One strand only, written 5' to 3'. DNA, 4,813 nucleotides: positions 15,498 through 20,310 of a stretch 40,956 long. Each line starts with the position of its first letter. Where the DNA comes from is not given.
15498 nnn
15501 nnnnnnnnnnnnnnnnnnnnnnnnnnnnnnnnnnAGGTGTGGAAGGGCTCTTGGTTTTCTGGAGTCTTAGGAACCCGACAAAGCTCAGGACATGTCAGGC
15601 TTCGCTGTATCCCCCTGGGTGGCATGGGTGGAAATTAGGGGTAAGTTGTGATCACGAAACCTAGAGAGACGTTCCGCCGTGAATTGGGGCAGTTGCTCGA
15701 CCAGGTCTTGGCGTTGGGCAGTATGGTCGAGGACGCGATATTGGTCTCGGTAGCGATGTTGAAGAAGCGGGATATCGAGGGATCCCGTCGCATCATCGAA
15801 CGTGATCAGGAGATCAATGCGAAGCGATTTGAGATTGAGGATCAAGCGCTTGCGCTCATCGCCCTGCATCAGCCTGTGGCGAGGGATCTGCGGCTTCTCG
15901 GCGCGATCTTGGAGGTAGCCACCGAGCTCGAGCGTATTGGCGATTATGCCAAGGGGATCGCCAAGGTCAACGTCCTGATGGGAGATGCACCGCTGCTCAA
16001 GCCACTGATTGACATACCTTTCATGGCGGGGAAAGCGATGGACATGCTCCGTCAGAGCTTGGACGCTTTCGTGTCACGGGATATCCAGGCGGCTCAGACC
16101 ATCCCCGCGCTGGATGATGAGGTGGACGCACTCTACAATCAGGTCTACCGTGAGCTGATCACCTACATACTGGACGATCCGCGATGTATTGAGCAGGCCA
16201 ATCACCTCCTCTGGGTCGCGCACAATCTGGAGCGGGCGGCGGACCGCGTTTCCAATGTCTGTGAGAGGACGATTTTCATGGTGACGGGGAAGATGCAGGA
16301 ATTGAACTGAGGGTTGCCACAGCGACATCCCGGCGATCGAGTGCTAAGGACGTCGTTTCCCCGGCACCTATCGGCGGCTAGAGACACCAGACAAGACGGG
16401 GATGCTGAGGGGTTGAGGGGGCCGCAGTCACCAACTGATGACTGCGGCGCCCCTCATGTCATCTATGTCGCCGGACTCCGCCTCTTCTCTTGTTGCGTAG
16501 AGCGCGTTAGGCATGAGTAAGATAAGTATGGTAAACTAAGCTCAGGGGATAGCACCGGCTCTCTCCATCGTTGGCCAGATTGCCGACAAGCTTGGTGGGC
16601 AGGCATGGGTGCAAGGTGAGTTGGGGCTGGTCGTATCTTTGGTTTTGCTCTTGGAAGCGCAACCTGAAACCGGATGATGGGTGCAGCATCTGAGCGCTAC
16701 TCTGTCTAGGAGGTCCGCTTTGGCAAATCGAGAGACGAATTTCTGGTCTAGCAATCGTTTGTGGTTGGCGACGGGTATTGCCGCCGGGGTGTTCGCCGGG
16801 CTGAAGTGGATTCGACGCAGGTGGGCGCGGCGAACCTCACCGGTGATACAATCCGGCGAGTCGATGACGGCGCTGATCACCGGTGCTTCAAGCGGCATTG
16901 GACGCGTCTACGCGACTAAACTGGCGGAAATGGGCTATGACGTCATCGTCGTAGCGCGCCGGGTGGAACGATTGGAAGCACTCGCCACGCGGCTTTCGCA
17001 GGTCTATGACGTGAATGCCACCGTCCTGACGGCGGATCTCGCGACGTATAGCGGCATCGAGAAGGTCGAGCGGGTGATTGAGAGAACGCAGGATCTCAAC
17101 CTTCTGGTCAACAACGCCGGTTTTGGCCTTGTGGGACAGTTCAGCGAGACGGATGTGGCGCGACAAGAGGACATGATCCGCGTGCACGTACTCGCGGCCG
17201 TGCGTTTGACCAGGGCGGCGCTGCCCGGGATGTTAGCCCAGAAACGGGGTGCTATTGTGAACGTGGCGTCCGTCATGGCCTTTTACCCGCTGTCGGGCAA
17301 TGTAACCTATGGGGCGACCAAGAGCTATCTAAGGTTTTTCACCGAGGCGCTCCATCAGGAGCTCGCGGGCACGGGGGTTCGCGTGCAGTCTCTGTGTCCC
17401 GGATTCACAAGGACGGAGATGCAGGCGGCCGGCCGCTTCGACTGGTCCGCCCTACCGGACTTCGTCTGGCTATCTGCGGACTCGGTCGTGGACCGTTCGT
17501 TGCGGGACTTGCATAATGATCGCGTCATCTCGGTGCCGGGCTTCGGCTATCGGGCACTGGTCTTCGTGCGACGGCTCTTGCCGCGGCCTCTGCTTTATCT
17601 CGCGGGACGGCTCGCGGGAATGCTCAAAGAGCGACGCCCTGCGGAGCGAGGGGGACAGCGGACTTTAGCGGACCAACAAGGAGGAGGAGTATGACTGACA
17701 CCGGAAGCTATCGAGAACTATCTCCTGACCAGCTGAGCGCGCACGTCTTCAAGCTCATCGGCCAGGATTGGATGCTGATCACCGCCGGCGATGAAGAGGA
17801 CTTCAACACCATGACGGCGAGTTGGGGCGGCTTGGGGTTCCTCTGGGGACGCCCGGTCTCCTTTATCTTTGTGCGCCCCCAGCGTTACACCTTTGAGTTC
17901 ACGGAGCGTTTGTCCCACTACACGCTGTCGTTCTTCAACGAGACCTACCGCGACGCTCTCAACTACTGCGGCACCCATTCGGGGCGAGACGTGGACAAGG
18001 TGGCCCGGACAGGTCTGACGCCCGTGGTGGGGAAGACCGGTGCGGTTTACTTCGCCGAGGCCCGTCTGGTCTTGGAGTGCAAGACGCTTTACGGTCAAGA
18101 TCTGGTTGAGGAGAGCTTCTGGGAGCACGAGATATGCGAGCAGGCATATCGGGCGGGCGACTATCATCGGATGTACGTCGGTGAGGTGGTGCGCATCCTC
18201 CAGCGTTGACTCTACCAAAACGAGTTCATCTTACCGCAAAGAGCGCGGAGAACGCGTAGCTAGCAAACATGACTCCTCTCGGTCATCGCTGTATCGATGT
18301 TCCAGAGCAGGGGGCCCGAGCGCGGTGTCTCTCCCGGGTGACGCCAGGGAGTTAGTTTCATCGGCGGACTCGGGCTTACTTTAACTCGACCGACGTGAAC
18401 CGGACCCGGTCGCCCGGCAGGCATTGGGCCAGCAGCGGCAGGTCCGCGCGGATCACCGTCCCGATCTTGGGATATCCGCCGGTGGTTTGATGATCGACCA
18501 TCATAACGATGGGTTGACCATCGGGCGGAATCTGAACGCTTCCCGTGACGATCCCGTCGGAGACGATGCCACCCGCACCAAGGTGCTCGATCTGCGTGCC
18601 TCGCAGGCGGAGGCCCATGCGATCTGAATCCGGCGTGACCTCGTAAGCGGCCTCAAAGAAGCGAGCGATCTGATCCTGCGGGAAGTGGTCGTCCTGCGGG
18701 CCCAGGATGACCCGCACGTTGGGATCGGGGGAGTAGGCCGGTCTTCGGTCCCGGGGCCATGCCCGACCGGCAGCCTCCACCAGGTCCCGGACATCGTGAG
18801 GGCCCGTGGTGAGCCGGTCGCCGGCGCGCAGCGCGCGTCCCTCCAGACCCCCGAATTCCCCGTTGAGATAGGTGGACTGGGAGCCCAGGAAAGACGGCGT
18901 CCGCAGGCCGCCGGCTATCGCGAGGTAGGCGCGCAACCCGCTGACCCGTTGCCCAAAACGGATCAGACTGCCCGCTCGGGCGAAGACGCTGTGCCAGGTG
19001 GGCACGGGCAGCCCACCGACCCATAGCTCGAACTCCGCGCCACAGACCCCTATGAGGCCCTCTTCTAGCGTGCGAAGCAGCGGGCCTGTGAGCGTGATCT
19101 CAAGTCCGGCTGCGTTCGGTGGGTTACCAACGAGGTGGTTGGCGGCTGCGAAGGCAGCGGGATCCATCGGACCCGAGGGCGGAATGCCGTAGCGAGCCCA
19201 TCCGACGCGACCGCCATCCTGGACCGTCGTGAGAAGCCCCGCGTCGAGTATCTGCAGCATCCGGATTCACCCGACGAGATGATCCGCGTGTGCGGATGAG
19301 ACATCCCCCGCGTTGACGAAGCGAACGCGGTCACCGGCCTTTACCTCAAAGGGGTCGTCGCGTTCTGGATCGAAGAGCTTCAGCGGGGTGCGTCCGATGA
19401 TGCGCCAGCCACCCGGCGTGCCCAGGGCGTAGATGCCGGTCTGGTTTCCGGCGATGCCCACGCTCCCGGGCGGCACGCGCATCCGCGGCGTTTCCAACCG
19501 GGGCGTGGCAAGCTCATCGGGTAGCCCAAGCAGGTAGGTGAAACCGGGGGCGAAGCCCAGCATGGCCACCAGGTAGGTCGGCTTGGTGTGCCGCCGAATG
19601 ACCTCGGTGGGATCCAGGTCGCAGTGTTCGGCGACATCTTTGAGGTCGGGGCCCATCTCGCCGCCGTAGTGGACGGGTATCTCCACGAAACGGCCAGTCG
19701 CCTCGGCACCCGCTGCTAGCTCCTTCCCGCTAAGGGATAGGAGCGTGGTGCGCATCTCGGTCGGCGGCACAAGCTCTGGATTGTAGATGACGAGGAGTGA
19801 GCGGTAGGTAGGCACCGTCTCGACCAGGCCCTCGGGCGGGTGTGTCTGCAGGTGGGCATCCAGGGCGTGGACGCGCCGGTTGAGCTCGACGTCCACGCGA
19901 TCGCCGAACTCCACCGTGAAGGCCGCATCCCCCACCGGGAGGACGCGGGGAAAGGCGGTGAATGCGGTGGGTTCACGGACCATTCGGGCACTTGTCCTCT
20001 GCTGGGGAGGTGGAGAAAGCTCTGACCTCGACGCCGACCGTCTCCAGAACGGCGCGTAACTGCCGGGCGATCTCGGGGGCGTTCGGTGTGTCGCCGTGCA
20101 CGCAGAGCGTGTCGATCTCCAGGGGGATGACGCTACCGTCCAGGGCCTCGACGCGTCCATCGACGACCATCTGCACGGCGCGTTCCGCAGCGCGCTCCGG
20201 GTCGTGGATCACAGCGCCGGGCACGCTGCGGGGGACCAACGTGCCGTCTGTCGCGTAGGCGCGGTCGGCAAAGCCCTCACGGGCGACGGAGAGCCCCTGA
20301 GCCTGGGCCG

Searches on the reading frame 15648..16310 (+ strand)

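Call 78: search_protein_families(library=pfam, proteins=[window:15648-16310:+], max_evalue=0.00001)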
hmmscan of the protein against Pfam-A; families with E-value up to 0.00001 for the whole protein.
window:15648-16310:+ (220 aa): 1 family
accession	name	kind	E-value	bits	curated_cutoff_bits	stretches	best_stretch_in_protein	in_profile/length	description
PF01895.24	PhoU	-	8.8e-40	135.4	23.5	2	22-106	3-87/89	PhoU domain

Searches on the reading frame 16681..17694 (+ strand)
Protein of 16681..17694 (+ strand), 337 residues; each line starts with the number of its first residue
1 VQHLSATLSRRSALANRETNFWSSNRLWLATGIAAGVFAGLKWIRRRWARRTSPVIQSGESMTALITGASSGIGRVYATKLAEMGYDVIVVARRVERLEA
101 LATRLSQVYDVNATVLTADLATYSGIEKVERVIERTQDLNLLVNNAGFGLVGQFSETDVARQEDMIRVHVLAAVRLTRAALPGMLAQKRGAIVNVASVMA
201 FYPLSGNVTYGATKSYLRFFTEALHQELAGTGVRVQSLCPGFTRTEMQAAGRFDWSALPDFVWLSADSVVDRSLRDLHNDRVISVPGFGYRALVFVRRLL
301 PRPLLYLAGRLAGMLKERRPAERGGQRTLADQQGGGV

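Call 78: search_protein_families(library=pfam, proteins=[window:16681-17694:+], max_evalue=0.00001)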
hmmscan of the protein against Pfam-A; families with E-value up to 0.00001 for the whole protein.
window:16681-17694:+ (337 aa): 4 families
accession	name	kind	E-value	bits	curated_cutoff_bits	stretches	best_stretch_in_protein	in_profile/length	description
PF00106.31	adh_short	-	2.7e-50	171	26.6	1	63-250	2-189/195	short chain dehydrogenase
PF13561.12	adh_short_C2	-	9.6e-29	101.1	27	1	68-250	1-183/236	Enoyl-(Acyl carrier protein) reductase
PF08659.16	KR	-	1e-10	42.3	22.6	1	63-226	2-165/180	KR domain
PF01370.27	Epimerase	-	5.6e-06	26.4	20.9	1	64-192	1-104/240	NAD dependent epimerase/dehydratase family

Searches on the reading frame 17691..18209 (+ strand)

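Call 78: search_protein_families(library=pfam, proteins=[window:17691-18209:+], max_evalue=0.00001)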
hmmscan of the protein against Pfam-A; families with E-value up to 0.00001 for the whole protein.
window:17691-18209:+ (172 aa): 1 family
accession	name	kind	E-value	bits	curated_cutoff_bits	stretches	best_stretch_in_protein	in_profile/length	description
PF01613.24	Flavin_Reduct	-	1.1e-13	52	27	1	26-169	7-131/153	Flavin reductase like domain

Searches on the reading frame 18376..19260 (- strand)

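Call 78: search_protein_families(library=pfam, proteins=[window:18376-19260:-], max_evalue=0.00001)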
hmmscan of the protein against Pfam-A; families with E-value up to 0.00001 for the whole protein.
window:18376-19260:- (294 aa): 1 family
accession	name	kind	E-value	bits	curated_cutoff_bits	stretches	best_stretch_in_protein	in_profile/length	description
PF02626.20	CT_A_B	-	2.8e-97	325.9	25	1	24-289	1-260/261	Carboxyltransferase domain, subdomain A and B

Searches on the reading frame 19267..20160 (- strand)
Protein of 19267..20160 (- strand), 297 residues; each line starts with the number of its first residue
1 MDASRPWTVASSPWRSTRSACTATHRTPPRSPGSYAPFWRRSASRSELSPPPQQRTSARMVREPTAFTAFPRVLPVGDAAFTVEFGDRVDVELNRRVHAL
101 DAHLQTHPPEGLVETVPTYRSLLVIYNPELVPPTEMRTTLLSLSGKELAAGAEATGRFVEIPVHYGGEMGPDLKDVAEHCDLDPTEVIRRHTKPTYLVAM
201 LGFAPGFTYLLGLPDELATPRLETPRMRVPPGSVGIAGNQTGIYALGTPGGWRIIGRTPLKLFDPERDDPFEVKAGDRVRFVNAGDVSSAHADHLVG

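Call 78: search_protein_families(library=pfam, proteins=[window:19267-20160:-], max_evalue=0.00001)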
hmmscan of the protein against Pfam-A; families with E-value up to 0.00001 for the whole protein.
window:19267-20160:- (297 aa): 1 family
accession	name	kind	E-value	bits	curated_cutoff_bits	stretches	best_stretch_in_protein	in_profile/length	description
PF02682.21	CT_C_D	-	7.6e-75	251.4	22.1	1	72-271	2-200/202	Carboxyltransferase domain, subdomain C and D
